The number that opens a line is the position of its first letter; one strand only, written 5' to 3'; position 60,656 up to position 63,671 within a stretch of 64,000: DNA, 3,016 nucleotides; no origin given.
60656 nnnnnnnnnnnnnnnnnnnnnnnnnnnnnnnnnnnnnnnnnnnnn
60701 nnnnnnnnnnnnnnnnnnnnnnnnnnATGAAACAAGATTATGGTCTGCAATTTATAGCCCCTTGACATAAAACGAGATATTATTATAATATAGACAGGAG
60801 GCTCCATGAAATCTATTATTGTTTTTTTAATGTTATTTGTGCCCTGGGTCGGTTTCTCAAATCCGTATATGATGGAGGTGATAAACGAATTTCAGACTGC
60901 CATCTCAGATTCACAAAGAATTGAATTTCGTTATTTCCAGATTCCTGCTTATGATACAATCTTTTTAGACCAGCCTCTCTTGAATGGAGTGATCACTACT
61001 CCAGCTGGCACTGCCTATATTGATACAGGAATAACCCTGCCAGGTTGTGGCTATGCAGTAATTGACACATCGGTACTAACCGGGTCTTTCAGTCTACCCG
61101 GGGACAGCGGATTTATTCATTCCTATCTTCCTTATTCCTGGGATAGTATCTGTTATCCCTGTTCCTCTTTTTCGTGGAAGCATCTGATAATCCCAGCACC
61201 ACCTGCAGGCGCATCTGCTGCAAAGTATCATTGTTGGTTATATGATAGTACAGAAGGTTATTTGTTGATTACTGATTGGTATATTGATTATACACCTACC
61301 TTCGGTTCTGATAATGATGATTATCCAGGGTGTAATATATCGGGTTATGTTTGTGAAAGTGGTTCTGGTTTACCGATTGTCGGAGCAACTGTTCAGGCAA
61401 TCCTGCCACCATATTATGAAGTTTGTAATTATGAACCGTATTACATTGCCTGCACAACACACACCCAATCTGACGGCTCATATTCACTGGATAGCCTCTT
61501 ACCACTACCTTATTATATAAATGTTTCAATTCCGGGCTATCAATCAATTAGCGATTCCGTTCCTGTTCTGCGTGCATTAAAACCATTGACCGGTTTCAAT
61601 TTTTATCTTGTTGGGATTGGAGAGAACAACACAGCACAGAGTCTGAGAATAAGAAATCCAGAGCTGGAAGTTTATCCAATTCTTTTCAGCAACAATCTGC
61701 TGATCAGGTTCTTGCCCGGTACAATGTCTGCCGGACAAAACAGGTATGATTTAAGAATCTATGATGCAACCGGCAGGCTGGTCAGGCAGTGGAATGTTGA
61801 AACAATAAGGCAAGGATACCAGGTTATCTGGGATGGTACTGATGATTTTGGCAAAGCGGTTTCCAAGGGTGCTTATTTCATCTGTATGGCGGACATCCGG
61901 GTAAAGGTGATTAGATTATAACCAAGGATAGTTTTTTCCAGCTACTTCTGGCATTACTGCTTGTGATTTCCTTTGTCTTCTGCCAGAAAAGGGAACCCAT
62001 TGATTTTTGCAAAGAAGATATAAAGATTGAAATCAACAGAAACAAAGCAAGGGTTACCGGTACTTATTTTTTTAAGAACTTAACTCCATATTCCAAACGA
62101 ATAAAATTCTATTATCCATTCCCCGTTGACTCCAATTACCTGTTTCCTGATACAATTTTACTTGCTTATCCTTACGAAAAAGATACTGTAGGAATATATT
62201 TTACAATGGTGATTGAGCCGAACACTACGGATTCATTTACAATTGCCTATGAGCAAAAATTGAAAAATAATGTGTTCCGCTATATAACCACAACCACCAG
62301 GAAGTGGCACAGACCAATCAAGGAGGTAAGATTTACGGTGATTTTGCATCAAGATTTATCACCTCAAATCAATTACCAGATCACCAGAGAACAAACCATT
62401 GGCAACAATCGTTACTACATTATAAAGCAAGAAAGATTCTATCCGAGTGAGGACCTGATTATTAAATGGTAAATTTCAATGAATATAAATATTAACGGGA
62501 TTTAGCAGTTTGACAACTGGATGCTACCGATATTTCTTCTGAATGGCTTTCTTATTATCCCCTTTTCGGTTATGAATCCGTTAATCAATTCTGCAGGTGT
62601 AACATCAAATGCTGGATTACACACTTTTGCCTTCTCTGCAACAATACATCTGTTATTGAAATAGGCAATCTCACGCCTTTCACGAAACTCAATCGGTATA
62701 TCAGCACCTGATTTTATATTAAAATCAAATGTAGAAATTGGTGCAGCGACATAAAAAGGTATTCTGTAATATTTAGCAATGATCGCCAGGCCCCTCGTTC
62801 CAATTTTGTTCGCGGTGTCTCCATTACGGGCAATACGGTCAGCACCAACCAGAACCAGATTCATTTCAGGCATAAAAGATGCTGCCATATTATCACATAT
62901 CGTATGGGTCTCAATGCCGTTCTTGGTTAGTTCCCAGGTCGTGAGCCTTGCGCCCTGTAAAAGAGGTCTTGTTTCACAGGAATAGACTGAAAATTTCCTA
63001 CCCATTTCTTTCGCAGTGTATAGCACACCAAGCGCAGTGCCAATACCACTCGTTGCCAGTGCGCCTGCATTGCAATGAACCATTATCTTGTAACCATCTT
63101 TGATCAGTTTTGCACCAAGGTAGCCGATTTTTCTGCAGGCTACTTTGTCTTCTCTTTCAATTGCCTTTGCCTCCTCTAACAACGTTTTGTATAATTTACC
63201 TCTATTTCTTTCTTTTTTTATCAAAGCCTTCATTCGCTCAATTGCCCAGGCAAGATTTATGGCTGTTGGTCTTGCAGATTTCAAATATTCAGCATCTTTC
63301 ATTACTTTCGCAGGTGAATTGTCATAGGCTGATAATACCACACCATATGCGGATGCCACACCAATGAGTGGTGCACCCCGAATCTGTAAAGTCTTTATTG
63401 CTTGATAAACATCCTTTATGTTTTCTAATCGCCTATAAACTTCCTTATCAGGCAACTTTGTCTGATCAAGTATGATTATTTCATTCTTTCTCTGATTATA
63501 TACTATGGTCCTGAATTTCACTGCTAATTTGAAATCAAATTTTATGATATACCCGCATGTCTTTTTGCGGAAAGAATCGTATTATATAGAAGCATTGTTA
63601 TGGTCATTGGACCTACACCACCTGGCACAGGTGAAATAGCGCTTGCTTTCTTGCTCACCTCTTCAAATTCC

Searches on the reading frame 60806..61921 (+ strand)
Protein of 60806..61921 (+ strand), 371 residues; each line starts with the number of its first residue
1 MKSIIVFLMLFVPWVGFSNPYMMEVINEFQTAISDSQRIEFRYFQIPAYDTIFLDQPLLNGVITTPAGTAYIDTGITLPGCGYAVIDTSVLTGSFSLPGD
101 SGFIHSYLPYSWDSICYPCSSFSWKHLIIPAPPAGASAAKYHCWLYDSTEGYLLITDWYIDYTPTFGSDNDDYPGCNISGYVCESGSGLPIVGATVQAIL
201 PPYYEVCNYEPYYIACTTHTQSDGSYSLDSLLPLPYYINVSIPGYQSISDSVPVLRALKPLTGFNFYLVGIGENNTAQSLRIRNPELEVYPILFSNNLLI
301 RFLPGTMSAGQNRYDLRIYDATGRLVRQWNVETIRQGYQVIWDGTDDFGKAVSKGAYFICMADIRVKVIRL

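Call 48: search_protein_families(library=pfam, proteins=[window:60806-61921:+], max_evalue=0.00001)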
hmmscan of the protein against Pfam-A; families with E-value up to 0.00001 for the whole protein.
window:60806-61921:+ (371 aa): 2 families
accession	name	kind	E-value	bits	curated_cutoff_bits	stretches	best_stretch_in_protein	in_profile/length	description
PF13620.12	CarboxypepD_reg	-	7.8e-08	33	32.3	1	178-253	2-68/82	Carboxypeptidase regulatory-like domain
PF13860.13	FlgD_ig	-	4.2e-07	30.3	27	1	312-359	23-71/79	FlgD Ig-like domain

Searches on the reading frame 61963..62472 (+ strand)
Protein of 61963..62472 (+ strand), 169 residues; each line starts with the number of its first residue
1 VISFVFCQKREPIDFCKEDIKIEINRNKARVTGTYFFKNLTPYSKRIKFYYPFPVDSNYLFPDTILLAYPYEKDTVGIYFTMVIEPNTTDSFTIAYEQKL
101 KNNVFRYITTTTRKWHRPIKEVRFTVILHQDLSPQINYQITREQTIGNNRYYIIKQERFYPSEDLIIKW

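Call 49: search_protein_families(library=pfam, proteins=[window:61963-62472:+], max_evalue=0.0001)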
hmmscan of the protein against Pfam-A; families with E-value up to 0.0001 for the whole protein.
window:61963-62472:+ (169 aa): 1 family
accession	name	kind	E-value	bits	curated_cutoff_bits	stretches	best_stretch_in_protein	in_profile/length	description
PF14415.11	DUF4424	-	2.7e-05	24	27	0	97-167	237-305/306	Domain of unknown function (DUF4424)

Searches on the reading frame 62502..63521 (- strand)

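Call 48: search_protein_families(library=pfam, proteins=[window:62502-63521:-], max_evalue=0.00001)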
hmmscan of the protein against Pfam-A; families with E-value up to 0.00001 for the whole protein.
window:62502-63521:- (339 aa): 1 family
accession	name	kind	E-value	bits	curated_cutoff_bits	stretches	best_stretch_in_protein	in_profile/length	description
PF01008.23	IF-2B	-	1.2e-83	281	22.4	1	46-324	1-279/280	Initiation factor 2 subunit family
